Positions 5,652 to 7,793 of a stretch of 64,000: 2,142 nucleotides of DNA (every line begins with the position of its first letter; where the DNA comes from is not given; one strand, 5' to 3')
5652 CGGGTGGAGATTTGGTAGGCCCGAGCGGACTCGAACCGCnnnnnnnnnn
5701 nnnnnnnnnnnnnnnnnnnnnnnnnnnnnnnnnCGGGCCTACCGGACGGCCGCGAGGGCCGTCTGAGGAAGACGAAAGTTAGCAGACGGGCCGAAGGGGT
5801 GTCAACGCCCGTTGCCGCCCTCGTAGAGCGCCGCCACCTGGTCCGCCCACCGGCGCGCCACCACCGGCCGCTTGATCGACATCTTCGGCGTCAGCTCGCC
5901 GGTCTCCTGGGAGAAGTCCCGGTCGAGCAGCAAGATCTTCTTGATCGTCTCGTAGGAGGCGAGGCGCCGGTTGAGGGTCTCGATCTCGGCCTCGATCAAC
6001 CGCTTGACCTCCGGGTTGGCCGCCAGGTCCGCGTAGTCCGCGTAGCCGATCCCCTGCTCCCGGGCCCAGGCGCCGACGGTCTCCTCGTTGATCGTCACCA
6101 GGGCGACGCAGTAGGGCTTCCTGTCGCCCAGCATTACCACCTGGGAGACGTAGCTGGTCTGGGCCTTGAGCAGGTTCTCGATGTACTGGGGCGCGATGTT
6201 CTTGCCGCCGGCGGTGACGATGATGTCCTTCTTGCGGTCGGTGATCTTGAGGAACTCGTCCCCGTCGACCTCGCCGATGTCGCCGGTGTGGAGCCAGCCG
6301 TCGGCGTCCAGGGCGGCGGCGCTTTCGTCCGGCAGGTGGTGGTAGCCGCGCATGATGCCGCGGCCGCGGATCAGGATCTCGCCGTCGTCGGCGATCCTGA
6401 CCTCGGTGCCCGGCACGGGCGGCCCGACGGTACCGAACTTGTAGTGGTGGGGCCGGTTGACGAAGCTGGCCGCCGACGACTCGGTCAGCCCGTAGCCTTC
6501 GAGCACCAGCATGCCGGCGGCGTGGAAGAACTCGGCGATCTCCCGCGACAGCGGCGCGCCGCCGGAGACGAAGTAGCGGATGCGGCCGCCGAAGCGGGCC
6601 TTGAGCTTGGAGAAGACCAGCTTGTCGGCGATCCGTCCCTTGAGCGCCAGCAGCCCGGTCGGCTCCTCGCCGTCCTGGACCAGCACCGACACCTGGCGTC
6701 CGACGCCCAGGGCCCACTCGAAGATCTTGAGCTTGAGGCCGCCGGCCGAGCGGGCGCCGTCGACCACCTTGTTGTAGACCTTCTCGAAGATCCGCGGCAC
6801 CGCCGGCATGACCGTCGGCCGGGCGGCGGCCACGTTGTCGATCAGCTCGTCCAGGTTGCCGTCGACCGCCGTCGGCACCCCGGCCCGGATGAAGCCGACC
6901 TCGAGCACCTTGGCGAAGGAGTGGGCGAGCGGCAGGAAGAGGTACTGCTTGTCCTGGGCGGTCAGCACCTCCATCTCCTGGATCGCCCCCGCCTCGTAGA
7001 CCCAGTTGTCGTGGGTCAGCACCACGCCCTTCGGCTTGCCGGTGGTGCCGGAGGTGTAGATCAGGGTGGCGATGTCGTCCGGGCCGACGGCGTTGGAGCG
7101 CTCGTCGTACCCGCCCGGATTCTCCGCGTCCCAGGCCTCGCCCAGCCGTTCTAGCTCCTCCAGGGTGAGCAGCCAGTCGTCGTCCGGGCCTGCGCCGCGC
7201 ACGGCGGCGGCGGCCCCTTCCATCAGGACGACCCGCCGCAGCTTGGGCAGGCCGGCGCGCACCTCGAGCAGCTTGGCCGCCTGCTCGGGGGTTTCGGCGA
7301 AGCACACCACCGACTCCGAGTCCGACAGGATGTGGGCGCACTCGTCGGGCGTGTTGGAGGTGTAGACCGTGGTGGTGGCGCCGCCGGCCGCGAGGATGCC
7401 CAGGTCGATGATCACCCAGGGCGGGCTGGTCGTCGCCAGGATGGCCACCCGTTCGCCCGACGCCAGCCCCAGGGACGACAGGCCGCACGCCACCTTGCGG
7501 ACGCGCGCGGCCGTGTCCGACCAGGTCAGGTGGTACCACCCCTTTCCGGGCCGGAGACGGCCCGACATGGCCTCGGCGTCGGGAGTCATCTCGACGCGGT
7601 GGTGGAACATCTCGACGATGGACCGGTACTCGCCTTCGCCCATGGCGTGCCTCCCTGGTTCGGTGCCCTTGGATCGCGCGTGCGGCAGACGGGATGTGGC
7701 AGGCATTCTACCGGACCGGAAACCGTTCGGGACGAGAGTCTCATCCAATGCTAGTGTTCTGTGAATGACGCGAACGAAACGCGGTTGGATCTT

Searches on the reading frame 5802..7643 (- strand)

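Call 36: search_protein_families(library=pfam, max_evalue=1, proteins=[window:5802-7643:-])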
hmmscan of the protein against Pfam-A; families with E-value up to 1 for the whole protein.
window:5802-7643:- (613 aa): 2 families
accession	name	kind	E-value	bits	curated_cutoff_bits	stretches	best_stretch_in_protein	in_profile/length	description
PF00501.34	AMP-binding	-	1.9e-80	270.9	29.9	1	13-435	1-384/384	AMP-binding enzyme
PF23562.2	AMP-binding_C_3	-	6e-13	49.7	20.8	1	473-608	2-121/124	AMP-binding enzyme C-terminal domain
